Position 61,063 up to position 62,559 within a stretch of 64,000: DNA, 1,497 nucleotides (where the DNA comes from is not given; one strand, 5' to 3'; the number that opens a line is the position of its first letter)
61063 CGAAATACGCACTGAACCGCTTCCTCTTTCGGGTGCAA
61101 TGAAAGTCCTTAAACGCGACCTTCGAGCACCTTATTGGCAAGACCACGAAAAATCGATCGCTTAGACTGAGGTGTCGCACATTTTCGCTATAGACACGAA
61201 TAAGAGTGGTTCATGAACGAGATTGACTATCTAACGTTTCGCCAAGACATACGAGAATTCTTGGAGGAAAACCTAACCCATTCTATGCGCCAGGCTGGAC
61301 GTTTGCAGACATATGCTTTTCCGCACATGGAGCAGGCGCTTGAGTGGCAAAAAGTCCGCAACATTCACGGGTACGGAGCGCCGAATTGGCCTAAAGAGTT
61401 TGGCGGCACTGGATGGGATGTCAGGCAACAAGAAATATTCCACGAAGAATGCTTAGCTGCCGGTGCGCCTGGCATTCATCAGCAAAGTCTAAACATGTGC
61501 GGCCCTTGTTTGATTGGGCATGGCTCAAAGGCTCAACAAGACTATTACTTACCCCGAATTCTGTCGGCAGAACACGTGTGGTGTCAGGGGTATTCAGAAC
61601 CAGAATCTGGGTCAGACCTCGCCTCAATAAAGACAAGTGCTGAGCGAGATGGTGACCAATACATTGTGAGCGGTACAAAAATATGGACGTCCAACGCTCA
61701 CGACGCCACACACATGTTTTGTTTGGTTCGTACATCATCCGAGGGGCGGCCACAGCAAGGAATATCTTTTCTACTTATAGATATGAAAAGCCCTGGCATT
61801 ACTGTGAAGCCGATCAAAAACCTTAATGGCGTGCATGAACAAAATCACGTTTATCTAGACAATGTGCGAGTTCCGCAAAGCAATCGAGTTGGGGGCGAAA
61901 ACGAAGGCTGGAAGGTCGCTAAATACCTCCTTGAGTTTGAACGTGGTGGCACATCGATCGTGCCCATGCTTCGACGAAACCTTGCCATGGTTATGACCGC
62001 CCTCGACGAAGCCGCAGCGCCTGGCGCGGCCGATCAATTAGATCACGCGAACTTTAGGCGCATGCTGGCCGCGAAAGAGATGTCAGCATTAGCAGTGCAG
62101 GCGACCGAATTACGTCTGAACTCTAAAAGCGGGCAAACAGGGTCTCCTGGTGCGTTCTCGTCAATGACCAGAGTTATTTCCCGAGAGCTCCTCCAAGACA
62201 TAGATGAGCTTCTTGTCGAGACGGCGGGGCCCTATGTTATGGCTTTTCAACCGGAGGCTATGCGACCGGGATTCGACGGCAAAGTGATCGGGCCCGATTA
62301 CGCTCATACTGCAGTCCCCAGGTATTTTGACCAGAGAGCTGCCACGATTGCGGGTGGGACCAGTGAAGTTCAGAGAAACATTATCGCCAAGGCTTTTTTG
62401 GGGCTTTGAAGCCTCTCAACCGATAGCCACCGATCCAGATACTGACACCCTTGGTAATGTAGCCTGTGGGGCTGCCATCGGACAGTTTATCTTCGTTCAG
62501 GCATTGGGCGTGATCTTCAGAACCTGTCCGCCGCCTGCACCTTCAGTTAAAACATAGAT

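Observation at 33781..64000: Candidate undescribed catabolic system for a sulfated and possibly halogenated lipid-like compound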

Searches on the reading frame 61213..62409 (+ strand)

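Call 7: search_protein_families(library=pfam, proteins=[window:61213-62409:+], max_evalue=0.01)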
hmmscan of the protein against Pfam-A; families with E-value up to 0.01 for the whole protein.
window:61213-62409:+ (398 aa): 3 families
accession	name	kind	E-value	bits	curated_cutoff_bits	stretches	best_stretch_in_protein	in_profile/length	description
PF02770.24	Acyl-CoA_dh_M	-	7.1e-22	77.8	33.3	1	124-218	1-97/97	Acyl-CoA dehydrogenase, middle domain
PF02771.21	Acyl-CoA_dh_N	-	5.8e-14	52.9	22.9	1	8-120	6-113/113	Acyl-CoA dehydrogenase, N-terminal domain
PF00441.29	Acyl-CoA_dh_1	-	5.9e-11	43.2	22.4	1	230-395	1-149/150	Acyl-CoA dehydrogenase, C-terminal domain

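Call 86: search_protein_families(library=ncbifam, proteins=[window:61213-62409:+], max_evalue=0.00001)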
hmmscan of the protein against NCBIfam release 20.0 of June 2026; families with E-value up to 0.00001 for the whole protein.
window:61213-62409:+ (398 aa): 16 families
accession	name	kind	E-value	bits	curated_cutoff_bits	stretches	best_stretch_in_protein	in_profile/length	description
TIGR03204.1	pimC_large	equivalog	8e-96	321.3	623.85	1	6-398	8-395/395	pimeloyl-CoA dehydrogenase large subunit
NF042972.1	AcrlCoAredClosAcrC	equivalog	1.1e-27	96.8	640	1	9-248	12-246/378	acryloyl-CoA reductase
NF043006.1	CyhCrbnylCoADH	equivalog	3.2e-27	95.5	650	1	99-241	96-238/380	cyclohexane-1-carbonyl-CoA dehydrogenase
NF008997.0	PRK12341.1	equivalog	5.7e-25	88.2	537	1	50-245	47-243/382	acyl-CoA dehydrogenase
NF045652.1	ProlPCPDhRedW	equivalog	1.2e-23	83.5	650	1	42-245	34-241/376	L-prolyl-[peptidyl-carrier protein] dehydrogenase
TIGR03207.1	cyc_hxne_CoA_dh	equivalog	1.6e-23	83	575.35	1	52-266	44-255/372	cyclohexanecarboxyl-CoA dehydrogenase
NF053553.1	prodigi_MBC_PigA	equivalog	8.8e-23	81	500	1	44-245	41-246/381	prodigiosin MBC biosynthesis dehydrogenase PigA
NF045552.1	GlutCoADH_Des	equivalog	2e-21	76.7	470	1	10-235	13-235/387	glutaryl-CoA dehydrogenase Acd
NF042439.1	SulpropCoADesulf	equivalog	1.2e-17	63.7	600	1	15-226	6-214/379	3-sulfinopropanoyl-CoA desulfinase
NF052270.1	Staph_DH_FadE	equivalog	3e-17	62.5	600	1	100-240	118-256/400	acyl-CoA dehydrogenase FadE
NF058590.1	AcCoDHFadEBacil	equivalog_domain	5.5e-17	61.5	600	1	53-242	66-255/586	acyl-CoA dehydrogenase FadE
NF002885.1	PRK03354.1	equivalog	8.1e-15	54.7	540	1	60-268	57-258/378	crotonobetainyl-CoA dehydrogenase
TIGR03203.1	pimD_small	equivalog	7.9e-11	41.6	652.7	1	93-233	90-229/378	pimeloyl-CoA dehydrogenase small subunit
NF007000.1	PRK09463.1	subfamily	8.8e-08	30.9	600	1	11-142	45-178/726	acyl-CoA dehydrogenase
NF009586.0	PRK13026.1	subfamily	2e-06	26.4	608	1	60-141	128-212/777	acyl-CoA dehydrogenase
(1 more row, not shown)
